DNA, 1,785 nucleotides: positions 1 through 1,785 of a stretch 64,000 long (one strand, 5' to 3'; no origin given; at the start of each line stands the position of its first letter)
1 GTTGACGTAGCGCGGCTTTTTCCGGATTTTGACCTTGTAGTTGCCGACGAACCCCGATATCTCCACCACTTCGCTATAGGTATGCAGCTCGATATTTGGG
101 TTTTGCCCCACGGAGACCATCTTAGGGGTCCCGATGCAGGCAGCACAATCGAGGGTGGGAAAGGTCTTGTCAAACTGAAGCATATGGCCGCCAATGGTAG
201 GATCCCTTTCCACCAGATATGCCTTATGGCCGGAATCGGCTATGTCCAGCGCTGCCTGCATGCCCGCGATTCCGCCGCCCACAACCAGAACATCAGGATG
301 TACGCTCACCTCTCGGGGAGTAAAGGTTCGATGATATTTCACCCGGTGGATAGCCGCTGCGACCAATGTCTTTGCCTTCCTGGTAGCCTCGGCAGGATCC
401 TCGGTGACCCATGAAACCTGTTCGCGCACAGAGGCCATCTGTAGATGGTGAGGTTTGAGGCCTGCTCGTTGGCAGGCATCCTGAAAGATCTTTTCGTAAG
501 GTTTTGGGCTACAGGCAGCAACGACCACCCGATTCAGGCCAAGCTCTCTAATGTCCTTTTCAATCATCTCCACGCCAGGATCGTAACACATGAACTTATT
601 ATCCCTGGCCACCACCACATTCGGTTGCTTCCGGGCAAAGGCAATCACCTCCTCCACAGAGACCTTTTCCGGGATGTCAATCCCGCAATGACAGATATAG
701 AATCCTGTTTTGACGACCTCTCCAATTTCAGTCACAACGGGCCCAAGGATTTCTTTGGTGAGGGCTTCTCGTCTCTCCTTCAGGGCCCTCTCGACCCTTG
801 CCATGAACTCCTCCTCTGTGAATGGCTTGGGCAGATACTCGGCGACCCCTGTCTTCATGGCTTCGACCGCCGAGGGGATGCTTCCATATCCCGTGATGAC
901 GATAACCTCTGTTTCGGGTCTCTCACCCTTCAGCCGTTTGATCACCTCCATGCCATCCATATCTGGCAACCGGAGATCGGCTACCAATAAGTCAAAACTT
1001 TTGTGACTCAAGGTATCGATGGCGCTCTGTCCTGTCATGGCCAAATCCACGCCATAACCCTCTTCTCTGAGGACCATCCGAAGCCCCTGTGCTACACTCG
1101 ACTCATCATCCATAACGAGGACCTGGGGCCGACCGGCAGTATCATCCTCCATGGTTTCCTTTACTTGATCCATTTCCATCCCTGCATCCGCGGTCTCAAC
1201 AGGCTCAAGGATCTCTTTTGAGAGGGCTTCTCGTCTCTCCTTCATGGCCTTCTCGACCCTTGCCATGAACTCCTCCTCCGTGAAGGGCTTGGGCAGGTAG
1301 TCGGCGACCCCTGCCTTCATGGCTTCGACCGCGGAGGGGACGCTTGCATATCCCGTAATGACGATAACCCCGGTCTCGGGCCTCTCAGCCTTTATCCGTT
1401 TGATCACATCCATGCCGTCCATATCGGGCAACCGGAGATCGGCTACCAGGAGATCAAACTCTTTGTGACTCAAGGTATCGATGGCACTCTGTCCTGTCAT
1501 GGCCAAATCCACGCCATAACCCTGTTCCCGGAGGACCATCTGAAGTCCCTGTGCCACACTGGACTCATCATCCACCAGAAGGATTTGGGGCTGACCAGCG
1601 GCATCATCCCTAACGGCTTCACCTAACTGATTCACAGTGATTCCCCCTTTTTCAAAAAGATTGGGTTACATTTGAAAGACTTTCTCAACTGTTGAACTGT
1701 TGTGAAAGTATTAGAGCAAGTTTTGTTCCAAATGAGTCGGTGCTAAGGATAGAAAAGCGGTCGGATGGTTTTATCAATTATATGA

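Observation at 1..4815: A sigma54/two-component module whose target gene encodes a receiver-fused HdrA flavoprotein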

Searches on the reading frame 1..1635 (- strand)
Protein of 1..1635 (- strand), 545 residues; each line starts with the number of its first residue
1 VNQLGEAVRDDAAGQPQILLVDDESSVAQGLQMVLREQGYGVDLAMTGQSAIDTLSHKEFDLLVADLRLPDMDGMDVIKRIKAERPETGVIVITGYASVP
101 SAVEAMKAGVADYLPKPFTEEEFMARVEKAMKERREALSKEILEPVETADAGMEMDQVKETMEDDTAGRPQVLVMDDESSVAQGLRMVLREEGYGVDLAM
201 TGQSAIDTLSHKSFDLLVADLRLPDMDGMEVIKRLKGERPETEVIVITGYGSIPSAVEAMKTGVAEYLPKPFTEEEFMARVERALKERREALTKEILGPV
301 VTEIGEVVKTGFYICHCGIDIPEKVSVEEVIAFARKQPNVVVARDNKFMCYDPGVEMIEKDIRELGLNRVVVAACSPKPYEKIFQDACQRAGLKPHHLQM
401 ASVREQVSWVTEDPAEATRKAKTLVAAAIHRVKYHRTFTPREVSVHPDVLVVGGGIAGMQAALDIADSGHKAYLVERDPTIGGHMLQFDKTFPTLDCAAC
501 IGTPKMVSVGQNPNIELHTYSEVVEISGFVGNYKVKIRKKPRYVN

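Call 7: search_protein_families(library=pfam, proteins=[window:1-1635:-], max_evalue=0.001)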
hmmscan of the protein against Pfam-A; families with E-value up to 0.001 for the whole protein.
window:1-1635:- (545 aa): 12 families
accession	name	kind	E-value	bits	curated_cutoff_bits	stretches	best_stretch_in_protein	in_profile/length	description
PF00072.30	Response_reg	-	1e-61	206.4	30.2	2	18-127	1-110/111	Response regulator receiver domain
PF23198.2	PDE8A_N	-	3.9e-11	43.5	29.6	1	15-93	9-89/147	PDE8A-like, N-terminal domain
PF12831.13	FAD_oxidored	-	8e-09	35.7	27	1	448-485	1-38/416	FAD dependent oxidoreductase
PF00890.30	FAD_binding_2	-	3e-07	30.4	20.4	1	448-484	1-37/414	FAD binding domain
PF01266.30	DAO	-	3.9e-06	27.1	27.9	1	448-483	1-36/353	FAD dependent oxidoreductase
PF13450.12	NAD_binding_8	-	4.1e-06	27.4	21.9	1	451-497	1-47/68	NAD(P)-binding Rossmann-like domain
PF07992.20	Pyr_redox_2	-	8.1e-06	25.9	26.1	1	448-508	2-57/291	Pyridine nucleotide-disulphide oxidoreductase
PF01134.28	GIDA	-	6.5e-05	22.6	22.1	1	448-486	1-29/391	Glucose inhibited division protein A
PF00070.33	Pyr_redox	-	0.00016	22.6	22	0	449-482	2-35/82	Pyridine nucleotide-disulphide oxidoreductase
PF20274.4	cREC_REC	-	0.00023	22.2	27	0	19-105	3-81/88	Cyclic-phosphate processing Receiver domain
PF03486.20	HI0933_like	-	0.00044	20.2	50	0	448-483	2-37/244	HI0933-like protein Rossmann domain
PF09424.15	YqeY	-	0.00074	20.1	27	0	264-306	83-124/143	Yqey-like protein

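Call 9: find_homologous_proteins(query=window:1-1635:-, max_evalue=1e-20)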
Query window:1-1635:- (545 aa): 6994 proteins with E <= 1e-20 among 8000 candidates; the best 120 are listed.
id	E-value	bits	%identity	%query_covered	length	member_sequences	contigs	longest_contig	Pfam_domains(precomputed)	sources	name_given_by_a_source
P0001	0.0e+0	1186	98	100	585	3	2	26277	PF01266.31,PF12797.13,PF13450.13,PF00890.31,PF07992.21,PF00037.33,PF23198.2,PF13237.12,PF00072.31,PF12831.14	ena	-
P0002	2.1e-258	876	72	100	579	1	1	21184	PF13450.13,PF07992.21,PF12837.13,PF00072.31,PF01134.29,PF12831.14,PF01266.31,PF12797.13,PF00890.31,PF00037.33,PF23198.2,PF13237.12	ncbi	ncbi:FAD-dependent oxidoreductase [Thermodesulfobacteriota bacterium]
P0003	1.0e-247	841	74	96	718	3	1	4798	PF01257.26,PF23198.2,PF00072.31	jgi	jgi:DNA-binding response OmpR family regulator/NADH:ubiquinone oxidoreductase subunit E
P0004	9.4e-240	814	66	99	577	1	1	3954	PF12797.13,PF13450.13,PF00890.31,PF12837.13,PF23198.2,PF13237.12,PF00072.31,PF12831.14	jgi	jgi:YesN/AraC family two-component response regulator/NAD-dependent dihydropyrimidine dehydrogenase 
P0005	5.2e-229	779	69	94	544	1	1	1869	PF12797.13,PF13450.13,PF00890.31,PF12837.13,PF00037.33,PF23198.2,PF13237.12,PF00072.31,PF12831.14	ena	-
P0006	3.6e-196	671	58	100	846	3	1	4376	PF13450.13,PF07992.21,PF12837.13,PF00070.34,PF03486.21,PF00072.31,PF01134.29,PF01494.26,PF12831.14,PF01946.24,PF01266.31,PF14691.12,PF00890.31,PF00037.33,PF13738.13,PF23198.2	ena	-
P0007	2.7e-182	625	56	97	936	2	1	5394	PF14697.12,PF13450.13,PF07992.21,PF12837.13,PF00070.34,PF13484.12,PF12838.13,PF00072.31,PF12831.14,PF01266.31,PF12797.13,PF00890.31,PF00037.33,PF25160.2,PF13237.12,PF13187.12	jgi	jgi:heterodisulfide reductase subunit A2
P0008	5.6e-167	574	57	87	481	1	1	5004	PF01266.31,PF13450.13,PF00890.31,PF23198.2,PF00072.31,PF12831.14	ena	-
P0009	7.2e-149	515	64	66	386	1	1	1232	PF01266.31,PF12797.13,PF13450.13,PF00890.31,PF07992.21,PF00037.33,PF03486.21,PF00072.31,PF01134.29,PF12831.14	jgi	jgi:CheY-like chemotaxis protein/NAD-dependent dihydropyrimidine dehydrogenase PreA subunit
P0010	7.1e-122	426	58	66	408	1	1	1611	PF23198.2,PF00072.31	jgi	-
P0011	1.4e-120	421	78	43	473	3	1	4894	PF13450.13,PF07992.21,PF00070.34,PF03486.21,PF01134.29,PF01494.26,PF12831.14,PF01946.24,PF01266.31,PF01593.31,PF14691.12,PF00890.31,PF13738.13,PF01262.28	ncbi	-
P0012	6.0e-119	416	78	43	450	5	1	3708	PF01266.31,PF13450.13,PF00890.31,PF07992.21,PF01257.26,PF12831.14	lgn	-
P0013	5.3e-118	413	77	44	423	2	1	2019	PF13450.13,PF00890.31,PF07992.21,PF01257.26,PF12831.14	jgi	-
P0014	9.3e-118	412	76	43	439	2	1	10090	PF13450.13,PF07992.21,PF00070.34,PF03486.21,PF01134.29,PF01494.26,PF12831.14,PF01946.24,PF01266.31,PF01593.31,PF14691.12,PF00890.31,PF13738.13,PF01262.28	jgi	jgi:heterodisulfide reductase subunit A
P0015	1.2e-117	412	77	43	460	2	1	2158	PF14697.12,PF13450.13,PF07992.21,PF12837.13,PF00070.34,PF12838.13,PF13534.12,PF12800.13,PF01134.29,PF12831.14,PF01266.31,PF12797.13,PF00890.31,PF00037.33,PF13237.12,PF13183.12,PF13187.12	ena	-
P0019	4.6e-117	410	54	62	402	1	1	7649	PF01266.31,PF13450.13,PF00890.31,PF07992.21,PF00070.34,PF00037.33,PF00072.31,PF01134.29,PF12831.14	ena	-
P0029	2.0e-115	404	76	44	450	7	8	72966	PF13450.13,PF00890.31,PF07992.21,PF01257.26,PF12831.14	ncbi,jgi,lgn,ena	-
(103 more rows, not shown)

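Call 11: find_encoding_contigs(protein=P0001, flank=10000, max_places=4)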
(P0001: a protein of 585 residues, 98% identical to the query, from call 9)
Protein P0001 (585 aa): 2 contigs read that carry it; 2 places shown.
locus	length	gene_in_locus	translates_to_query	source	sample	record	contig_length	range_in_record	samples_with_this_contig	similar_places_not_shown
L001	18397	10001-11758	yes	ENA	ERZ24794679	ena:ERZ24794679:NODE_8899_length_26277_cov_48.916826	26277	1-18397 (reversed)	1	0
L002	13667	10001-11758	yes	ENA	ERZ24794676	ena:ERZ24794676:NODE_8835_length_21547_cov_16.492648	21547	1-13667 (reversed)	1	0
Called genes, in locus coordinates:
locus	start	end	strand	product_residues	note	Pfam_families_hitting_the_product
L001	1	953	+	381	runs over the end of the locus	PF04432:FrhB_FdhB_C, PF13534:Fer4_17 (faint), PF13183:Fer4_8 (weak)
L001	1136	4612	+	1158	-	PF01266:DAO (weak), PF13450:NAD_binding_8 (weak), PF12838:Fer4_7, PF13187:Fer4_9, PF00072:Response_reg, PF07992:Pyr_redox_2, PF13450:NAD_binding_8, PF13237:Fer4_10, +21 more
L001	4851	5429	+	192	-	PF13187:Fer4_9, PF13183:Fer4_8, PF13534:Fer4_17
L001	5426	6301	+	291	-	PF02754:CCG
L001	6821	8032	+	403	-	PF01590:GAF, PF13185:GAF_2, PF00512:HisKA, PF02518:HATPase_c, PF14501:HATPase_c_5 (weak)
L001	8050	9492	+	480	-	PF00072:Response_reg, PF00158:Sigma54_activat, PF14532:Sigma54_activ_2, PF00004:AAA (faint), PF07728:AAA_5 (weak), PF25601:AAA_lid_14, PF02954:HTH_8 (weak)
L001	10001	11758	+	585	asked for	PF00072:Response_reg, PF00072:Response_reg, PF00890:FAD_binding_2 (weak), PF01266:DAO (weak), PF07992:Pyr_redox_2 (weak), PF12831:FAD_oxidored, PF13450:NAD_binding_8 (weak), PF00037:Fer4 (weak), +3 more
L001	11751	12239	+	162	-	PF01257:2Fe-2S_thioredx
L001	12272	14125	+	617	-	PF01257:2Fe-2S_thioredx, PF01512:Complex1_51K, PF10589:NADH_4Fe-4S, PF12797:Fer4_2 (faint), PF00037:Fer4 (faint), PF13237:Fer4_10 (weak), PF14697:Fer4_21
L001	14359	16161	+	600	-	PF13510:Fer2_4, PF12837:Fer4_6 (faint), PF12838:Fer4_7, PF14697:Fer4_21 (weak), PF13237:Fer4_10, PF14697:Fer4_21, PF12838:Fer4_7 (weak), PF13187:Fer4_9 (weak), +3 more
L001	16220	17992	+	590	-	PF00072:Response_reg, PF08448:PAS_4 (faint), PF00989:PAS, PF13426:PAS_9, PF00512:HisKA, PF02518:HATPase_c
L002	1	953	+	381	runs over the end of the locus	PF04432:FrhB_FdhB_C, PF13534:Fer4_17 (faint), PF13183:Fer4_8 (weak)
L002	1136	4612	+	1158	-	PF01266:DAO (weak), PF13450:NAD_binding_8 (weak), PF12838:Fer4_7, PF13187:Fer4_9, PF00072:Response_reg, PF07992:Pyr_redox_2, PF13450:NAD_binding_8, PF13237:Fer4_10, +21 more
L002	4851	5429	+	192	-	PF13187:Fer4_9, PF13183:Fer4_8, PF13534:Fer4_17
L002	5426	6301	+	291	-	PF02754:CCG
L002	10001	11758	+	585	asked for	PF00072:Response_reg, PF00072:Response_reg, PF00890:FAD_binding_2 (weak), PF01266:DAO (weak), PF07992:Pyr_redox_2 (weak), PF12831:FAD_oxidored, PF13450:NAD_binding_8 (weak), PF00037:Fer4 (weak), +3 more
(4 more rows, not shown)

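Call 13: search_protein_families(library=pfam, proteins=[P0001, L001:11751-12239:+, L001:12272-14125:+, L001:14359-16161:+, L001:16220-17992:+], max_evalue=0.001)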
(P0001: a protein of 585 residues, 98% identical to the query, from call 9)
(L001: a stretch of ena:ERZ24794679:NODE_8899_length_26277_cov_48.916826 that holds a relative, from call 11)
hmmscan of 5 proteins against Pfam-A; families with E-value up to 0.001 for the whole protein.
P0001 (585 aa): 17 families
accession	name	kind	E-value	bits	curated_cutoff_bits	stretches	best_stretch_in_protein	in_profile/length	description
PF00072.30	Response_reg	-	7.6e-61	203.6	30.2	2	18-127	1-110/111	Response regulator receiver domain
PF23198.2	PDE8A_N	-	2.5e-10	40.9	29.6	1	17-93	11-89/147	PDE8A-like, N-terminal domain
PF12831.13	FAD_oxidored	-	7.9e-09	35.7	27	1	448-485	1-38/416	FAD dependent oxidoreductase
PF00890.30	FAD_binding_2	-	3.2e-07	30.3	20.4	1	448-484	1-37/414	FAD binding domain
PF13237.11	Fer4_10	-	3.3e-06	27.4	25.5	1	543-568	3-28/53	4Fe-4S dicluster domain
PF13450.12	NAD_binding_8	-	3.7e-06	27.6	21.9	1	451-497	1-47/68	NAD(P)-binding Rossmann-like domain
PF07992.20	Pyr_redox_2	-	3.9e-06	27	26.1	1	448-546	2-87/291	Pyridine nucleotide-disulphide oxidoreductase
PF01266.30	DAO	-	4e-06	27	27.9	1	448-483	1-36/353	FAD dependent oxidoreductase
PF00037.32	Fer4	-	6.4e-06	26.2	21.1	1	543-561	2-20/24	4Fe-4S binding domain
PF12797.12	Fer4_2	-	1.3e-05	25.3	24.5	1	542-561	3-22/22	4Fe-4S binding domain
PF12837.12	Fer4_6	-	5.4e-05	23.4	25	1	544-561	4-21/24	4Fe-4S binding domain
PF01134.28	GIDA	-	7.9e-05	22.3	22.1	1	448-486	1-29/391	Glucose inhibited division protein A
PF00070.33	Pyr_redox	-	0.00015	22.6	22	0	449-482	2-35/82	Pyridine nucleotide-disulphide oxidoreductase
PF03486.20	HI0933_like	-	0.00044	20.2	50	0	448-483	2-37/244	HI0933-like protein Rossmann domain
PF13183.11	Fer4_8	-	0.0006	20.7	27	0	545-562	50-67/68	4Fe-4S dicluster domain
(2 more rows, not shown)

L001:11751-12239:+ (162 aa): 1 family
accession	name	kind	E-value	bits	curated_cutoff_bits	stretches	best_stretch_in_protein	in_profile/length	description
PF01257.25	2Fe-2S_thioredx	-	4.9e-47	159.9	24.8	1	19-158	5-144/145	Thioredoxin-like [2Fe-2S] ferredoxin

L001:12272-14125:+ (617 aa): 10 families
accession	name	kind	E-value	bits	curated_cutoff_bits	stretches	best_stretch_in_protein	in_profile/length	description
PF01512.22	Complex1_51K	-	5.9e-43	146.8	31.2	1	179-350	1-149/150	Nuo51 FMN-binding domain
PF10589.14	NADH_4Fe-4S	-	1.5e-33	115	23.5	1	461-545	1-85/85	NADH-ubiquinone oxidoreductase-F iron-sulfur binding region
PF00037.32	Fer4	-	1.5e-10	40.9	21.1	2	562-585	1-24/24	4Fe-4S binding domain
PF14697.11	Fer4_21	-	1.1e-08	35.5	35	1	563-614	2-57/59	4Fe-4S dicluster domain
PF01257.25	2Fe-2S_thioredx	-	1.2e-07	32.1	24.8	1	23-101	63-143/145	Thioredoxin-like [2Fe-2S] ferredoxin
PF12797.12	Fer4_2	-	9.1e-06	25.8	24.5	0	593-610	4-21/22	4Fe-4S binding domain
PF13237.11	Fer4_10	-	1.5e-05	25.3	25.5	1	563-609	3-52/53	4Fe-4S dicluster domain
PF12838.12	Fer4_7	-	4.1e-05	24.4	27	1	568-613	1-52/52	4Fe-4S dicluster domain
PF13187.11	Fer4_9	-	0.0001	22.7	27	1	568-613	1-51/52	4Fe-4S dicluster domain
PF10531.15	SLBB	-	0.00048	20.3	27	1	374-422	2-53/55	SLBB domain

L001:14359-16161:+ (600 aa): 12 families
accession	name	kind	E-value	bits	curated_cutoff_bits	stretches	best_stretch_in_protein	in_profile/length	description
PF13510.11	Fer2_4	-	6.2e-19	68.3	22.8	1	1-78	3-81/82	2Fe-2S iron-sulfur cluster binding domain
PF12838.12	Fer4_7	-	1.4e-16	61.1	27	2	123-177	2-51/52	4Fe-4S dicluster domain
PF00037.32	Fer4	-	1.3e-15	56.9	21.1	2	553-573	2-22/24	4Fe-4S binding domain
PF14697.11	Fer4_21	-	1.3e-12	48.1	35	2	521-571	1-53/59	4Fe-4S dicluster domain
PF13237.11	Fer4_10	-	6.5e-12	45.6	25.5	1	522-570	3-53/53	4Fe-4S dicluster domain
PF12837.12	Fer4_6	-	3.1e-11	43.1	25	2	552-573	2-23/24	4Fe-4S binding domain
PF13187.11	Fer4_9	-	4.1e-10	40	27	1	528-573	2-51/52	4Fe-4S dicluster domain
PF13484.11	Fer4_16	-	3e-09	38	30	0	164-192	2-29/66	4Fe-4S double cluster binding domain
PF12797.12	Fer4_2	-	1.4e-06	28.3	24.5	0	553-571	4-22/22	4Fe-4S binding domain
PF25160.1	LdpA_Fe-S-bd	-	4.2e-05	23.7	27.6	0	533-573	8-42/49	LdpA Fe-S cluster-binding domain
PF13183.11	Fer4_8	-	7.8e-05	23.6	27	1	121-177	3-67/68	4Fe-4S dicluster domain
PF22117.2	Fer4_Nqo3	-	0.00057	20.4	27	1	120-177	8-64/67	NADH-quinone oxidoreductase subunit 3, ferredoxin-like domain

L001:16220-17992:+ (590 aa): 7 families
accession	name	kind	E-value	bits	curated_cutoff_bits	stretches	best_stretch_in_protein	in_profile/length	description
PF00072.30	Response_reg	-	5.1e-28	97.9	30.2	1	18-128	1-111/111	Response regulator receiver domain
PF02518.31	HATPase_c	-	2.6e-27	95.9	26.4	1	474-583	1-110/111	Histidine kinase-, DNA gyrase B-, and HSP90-like ATPase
PF00989.32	PAS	-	3.9e-14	53.1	22.6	1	226-334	5-112/113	PAS fold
PF00512.31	HisKA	-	3.6e-13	49.8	26.9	1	360-429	2-63/66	His Kinase A (phospho-acceptor) domain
PF13426.13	PAS_9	-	1.5e-10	41.7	27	1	233-337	2-103/103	PAS domain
PF08448.16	PAS_4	-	6.8e-06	26.7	23.1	1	229-337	2-107/110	PAS fold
PF13589.12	HATPase_c_3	-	0.00014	22.4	25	1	480-539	4-59/137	Histidine kinase-, DNA gyrase B-, and HSP90-like ATPase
